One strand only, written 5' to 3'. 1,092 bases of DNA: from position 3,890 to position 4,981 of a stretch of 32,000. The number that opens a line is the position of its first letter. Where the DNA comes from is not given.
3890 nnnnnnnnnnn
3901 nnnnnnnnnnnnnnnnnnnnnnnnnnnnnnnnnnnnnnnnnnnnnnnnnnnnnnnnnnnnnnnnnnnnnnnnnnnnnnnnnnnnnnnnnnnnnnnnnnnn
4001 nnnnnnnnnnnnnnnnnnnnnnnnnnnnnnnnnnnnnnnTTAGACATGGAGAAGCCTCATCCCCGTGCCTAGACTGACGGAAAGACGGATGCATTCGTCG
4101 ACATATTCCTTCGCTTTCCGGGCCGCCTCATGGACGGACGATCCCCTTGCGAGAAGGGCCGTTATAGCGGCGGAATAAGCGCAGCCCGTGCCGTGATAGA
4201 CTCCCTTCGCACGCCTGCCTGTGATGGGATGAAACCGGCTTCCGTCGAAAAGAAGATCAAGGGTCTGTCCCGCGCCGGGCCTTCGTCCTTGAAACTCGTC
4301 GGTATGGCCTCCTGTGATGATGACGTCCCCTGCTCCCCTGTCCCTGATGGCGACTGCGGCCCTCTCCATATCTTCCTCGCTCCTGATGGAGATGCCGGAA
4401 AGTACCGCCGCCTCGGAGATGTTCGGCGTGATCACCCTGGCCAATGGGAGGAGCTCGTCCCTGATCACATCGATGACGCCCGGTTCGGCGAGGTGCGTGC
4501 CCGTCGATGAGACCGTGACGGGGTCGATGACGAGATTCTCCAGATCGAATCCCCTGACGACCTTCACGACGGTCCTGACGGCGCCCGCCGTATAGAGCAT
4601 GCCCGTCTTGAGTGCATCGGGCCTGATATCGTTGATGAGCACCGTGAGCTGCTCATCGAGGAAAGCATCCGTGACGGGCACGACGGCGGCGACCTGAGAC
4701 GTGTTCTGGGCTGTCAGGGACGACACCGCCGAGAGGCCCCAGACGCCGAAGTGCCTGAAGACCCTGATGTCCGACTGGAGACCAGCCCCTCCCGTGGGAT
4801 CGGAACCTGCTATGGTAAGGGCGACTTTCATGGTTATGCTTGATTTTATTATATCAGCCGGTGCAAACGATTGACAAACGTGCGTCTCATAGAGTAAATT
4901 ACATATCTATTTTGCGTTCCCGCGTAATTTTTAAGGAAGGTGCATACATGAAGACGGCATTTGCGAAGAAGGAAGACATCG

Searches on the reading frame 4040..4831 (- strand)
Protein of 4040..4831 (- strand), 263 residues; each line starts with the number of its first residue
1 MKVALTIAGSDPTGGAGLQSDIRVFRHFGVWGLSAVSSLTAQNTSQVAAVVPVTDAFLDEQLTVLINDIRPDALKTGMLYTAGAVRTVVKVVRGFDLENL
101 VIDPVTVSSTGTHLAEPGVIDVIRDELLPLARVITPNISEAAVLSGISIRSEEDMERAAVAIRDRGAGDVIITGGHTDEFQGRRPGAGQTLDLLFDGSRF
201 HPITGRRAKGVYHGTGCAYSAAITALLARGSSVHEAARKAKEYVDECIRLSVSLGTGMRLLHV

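Call 79: search_protein_families(library=pfam, proteins=[window:4040-4831:-], max_evalue=0.00001)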
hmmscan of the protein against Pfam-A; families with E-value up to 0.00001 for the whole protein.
window:4040-4831:- (263 aa): 2 families
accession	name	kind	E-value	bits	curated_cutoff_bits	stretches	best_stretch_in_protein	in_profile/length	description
PF08543.17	Phos_pyr_kin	-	8.8e-75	251.7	27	1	11-258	1-242/246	Phosphomethylpyrimidine kinase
PF00294.29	PfkB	-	2.6e-06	27.4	25.8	0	126-176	179-229/302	pfkB family carbohydrate kinase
